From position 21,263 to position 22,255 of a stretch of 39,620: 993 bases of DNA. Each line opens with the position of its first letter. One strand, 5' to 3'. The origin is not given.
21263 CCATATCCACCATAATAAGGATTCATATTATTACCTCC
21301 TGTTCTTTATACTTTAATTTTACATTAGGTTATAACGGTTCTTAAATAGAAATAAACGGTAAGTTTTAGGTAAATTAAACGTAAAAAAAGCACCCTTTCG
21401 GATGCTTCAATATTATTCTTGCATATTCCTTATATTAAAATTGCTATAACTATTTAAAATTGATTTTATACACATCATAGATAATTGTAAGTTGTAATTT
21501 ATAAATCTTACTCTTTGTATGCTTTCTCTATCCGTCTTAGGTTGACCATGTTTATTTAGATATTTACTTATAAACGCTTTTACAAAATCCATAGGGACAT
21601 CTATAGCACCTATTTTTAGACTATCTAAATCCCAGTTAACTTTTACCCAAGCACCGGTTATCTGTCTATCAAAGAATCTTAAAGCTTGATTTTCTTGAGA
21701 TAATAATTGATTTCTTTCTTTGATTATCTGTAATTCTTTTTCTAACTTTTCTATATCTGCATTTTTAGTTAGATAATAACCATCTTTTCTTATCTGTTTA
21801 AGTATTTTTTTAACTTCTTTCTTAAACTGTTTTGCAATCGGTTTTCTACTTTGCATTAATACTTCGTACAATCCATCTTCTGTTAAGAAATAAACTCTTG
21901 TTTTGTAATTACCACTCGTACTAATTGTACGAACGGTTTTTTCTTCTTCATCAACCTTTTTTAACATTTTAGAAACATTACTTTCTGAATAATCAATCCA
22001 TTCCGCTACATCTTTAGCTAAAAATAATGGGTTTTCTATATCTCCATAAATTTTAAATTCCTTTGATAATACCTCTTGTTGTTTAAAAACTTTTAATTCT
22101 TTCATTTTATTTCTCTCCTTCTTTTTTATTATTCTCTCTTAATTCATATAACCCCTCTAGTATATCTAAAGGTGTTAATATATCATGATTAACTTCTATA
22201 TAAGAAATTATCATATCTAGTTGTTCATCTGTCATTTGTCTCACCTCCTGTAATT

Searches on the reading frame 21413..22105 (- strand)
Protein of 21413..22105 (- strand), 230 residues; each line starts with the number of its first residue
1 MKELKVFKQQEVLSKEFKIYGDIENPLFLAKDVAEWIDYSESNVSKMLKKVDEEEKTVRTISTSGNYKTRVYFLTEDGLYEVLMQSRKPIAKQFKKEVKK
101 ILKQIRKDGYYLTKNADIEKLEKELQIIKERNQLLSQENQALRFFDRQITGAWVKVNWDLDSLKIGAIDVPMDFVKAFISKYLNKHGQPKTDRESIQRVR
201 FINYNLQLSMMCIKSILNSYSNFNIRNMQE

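Call 12: search_protein_families(library=pfam, proteins=[window:21413-22105:-], max_evalue=0.01)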
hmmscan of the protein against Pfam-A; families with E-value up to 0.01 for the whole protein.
window:21413-22105:- (230 aa): 3 families
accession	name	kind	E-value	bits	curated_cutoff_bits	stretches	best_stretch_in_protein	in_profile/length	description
PF02498.22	Bro-N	-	3.6e-16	60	25.6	1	17-100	2-92/96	BRO family, N-terminal domain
PF09669.15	Phage_pRha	-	0.0014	19.6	29.9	0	90-124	6-41/91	Phage regulatory protein Rha (Phage_pRha)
PF01325.25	Fe_dep_repress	-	0.0033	18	26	0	29-54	24-49/60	Iron dependent repressor, N-terminal DNA binding domain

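Call 13: search_protein_families(library=phrogs, proteins=[window:21413-22105:-], max_evalue=0.001)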
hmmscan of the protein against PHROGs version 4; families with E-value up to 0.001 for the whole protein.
window:21413-22105:- (230 aa): 14 families
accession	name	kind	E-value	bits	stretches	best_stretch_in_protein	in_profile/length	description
phrog_130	-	transcription regulation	4.6e-30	106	1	1-141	157-307/480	anti-repressor Ant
phrog_2899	-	transcription regulation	1e-22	82.1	1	2-153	5-155/263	anti-repressor Ant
phrog_463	-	transcription regulation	6.9e-22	79.2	1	1-142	2-140/250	anti-repressor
phrog_2593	-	transcription regulation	3.2e-18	67.4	1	14-131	29-153/255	anti-repressor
phrog_7940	-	unknown function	2.3e-17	64.4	1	1-140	1-136/252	-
phrog_2011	-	transcription regulation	3.5e-17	64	1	23-130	21-135/275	anti-repressor Ant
phrog_9976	-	transcription regulation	7.4e-14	53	1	25-140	19-133/188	anti-repressor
phrog_5060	-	transcription regulation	3.4e-13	51.1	1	15-114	15-120/224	anti-repressor Ant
phrog_245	-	transcription regulation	3.6e-11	44.1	1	26-118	60-145/319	anti-repressor Ant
phrog_2977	-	transcription regulation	1.2e-10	42.4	1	1-90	61-149/150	anti-repressor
phrog_25722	-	unknown function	6.1e-10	40.1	1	27-115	26-112/150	-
phrog_7347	-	unknown function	8.5e-09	36.6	1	72-124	7-59/78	-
phrog_373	-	transcription regulation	8.7e-06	26.3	1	28-137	100-211/373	anti-repressor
phrog_63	-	transcription regulation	4.4e-05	24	1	40-148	145-268/431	anti-repressor Ant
